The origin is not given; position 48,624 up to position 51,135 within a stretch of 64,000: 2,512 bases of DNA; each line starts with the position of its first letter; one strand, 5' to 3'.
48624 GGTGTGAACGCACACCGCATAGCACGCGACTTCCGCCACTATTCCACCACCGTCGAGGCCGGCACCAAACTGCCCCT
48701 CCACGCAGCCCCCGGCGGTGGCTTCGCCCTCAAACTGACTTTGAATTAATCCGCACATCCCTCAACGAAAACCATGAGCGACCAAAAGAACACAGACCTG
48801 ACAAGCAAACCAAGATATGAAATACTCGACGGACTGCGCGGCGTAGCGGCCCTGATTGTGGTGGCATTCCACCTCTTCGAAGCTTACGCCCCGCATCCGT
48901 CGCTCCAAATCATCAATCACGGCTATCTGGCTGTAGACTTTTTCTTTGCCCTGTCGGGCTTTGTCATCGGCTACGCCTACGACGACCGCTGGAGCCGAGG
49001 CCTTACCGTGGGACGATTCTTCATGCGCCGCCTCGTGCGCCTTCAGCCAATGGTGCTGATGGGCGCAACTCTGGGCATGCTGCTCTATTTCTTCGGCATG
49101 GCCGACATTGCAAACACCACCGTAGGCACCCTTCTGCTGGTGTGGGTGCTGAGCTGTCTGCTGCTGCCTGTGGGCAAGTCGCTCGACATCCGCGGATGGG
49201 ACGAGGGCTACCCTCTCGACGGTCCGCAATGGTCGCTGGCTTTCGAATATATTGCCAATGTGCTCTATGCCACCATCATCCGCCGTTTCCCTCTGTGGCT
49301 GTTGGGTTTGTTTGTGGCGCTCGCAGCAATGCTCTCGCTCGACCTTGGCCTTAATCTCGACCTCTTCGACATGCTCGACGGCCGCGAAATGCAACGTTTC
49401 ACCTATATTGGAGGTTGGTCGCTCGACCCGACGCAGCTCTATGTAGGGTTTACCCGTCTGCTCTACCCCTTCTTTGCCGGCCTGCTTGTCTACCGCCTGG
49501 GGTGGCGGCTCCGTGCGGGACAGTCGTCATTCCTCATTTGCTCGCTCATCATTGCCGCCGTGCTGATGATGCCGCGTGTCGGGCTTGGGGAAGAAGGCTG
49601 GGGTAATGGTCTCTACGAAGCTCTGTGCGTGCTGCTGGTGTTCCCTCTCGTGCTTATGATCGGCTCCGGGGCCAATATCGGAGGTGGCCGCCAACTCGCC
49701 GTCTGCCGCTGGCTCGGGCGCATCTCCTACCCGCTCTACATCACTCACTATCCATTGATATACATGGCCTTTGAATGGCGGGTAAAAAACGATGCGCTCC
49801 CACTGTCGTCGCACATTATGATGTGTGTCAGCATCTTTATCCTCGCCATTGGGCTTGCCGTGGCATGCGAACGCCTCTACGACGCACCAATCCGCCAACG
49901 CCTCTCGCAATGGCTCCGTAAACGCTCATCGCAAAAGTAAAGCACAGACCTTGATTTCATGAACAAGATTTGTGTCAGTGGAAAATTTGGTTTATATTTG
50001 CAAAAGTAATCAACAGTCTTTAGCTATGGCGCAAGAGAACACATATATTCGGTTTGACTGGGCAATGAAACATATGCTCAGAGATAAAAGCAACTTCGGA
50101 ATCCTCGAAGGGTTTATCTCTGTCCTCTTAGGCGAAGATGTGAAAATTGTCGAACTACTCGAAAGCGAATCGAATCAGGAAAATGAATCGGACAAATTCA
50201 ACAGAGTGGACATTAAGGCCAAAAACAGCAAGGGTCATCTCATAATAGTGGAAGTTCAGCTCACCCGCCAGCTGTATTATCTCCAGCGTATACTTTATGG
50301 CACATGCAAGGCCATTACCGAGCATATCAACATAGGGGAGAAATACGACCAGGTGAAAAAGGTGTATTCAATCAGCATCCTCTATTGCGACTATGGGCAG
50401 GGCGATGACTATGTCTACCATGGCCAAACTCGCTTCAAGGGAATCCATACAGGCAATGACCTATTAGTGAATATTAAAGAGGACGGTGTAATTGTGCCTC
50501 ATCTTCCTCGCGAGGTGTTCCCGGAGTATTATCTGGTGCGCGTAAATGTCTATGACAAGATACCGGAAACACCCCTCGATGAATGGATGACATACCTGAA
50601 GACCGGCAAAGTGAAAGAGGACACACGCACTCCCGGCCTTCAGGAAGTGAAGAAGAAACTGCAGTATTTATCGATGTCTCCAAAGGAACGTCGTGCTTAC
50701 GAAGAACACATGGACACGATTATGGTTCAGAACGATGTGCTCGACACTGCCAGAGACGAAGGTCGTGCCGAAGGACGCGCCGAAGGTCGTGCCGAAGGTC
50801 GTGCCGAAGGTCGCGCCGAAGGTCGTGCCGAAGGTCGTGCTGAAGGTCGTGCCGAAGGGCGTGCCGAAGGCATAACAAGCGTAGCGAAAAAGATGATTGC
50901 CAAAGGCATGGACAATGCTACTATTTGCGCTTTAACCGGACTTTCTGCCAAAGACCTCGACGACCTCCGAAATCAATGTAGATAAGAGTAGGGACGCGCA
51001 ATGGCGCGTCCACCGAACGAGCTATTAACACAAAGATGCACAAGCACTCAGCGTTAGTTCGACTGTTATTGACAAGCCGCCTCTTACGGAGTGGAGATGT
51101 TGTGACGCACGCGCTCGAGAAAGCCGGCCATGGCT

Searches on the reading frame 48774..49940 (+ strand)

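Call 18: search_protein_families(library=pfam, proteins=[window:48774-49940:+], max_evalue=0.001)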
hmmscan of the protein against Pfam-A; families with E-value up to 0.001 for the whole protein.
window:48774-49940:+ (388 aa): 1 family
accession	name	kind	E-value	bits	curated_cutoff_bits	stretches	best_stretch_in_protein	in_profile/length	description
PF01757.29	Acyl_transf_3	-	6.4e-36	124.5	31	1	17-364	3-323/326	Acyltransferase domain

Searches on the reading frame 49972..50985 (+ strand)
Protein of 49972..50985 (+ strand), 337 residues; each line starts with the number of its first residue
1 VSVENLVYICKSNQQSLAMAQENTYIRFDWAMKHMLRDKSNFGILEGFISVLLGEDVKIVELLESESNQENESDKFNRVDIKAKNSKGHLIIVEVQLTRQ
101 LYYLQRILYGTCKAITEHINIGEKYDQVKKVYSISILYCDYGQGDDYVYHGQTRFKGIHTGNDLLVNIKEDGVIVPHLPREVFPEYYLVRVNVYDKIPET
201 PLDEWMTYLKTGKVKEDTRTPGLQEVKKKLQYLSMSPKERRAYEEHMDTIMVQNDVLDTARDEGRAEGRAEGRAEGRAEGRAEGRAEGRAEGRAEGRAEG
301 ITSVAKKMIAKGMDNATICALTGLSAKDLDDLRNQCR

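Call 18: search_protein_families(library=pfam, proteins=[window:49972-50985:+], max_evalue=0.001)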
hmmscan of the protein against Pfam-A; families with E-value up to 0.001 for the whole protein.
window:49972-50985:+ (337 aa): 1 family
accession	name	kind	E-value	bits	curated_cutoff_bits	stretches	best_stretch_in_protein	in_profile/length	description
PF12784.13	PDDEXK_2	-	2.6e-26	93.2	27.4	1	28-164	3-141/229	PD-(D/E)XK nuclease family transposase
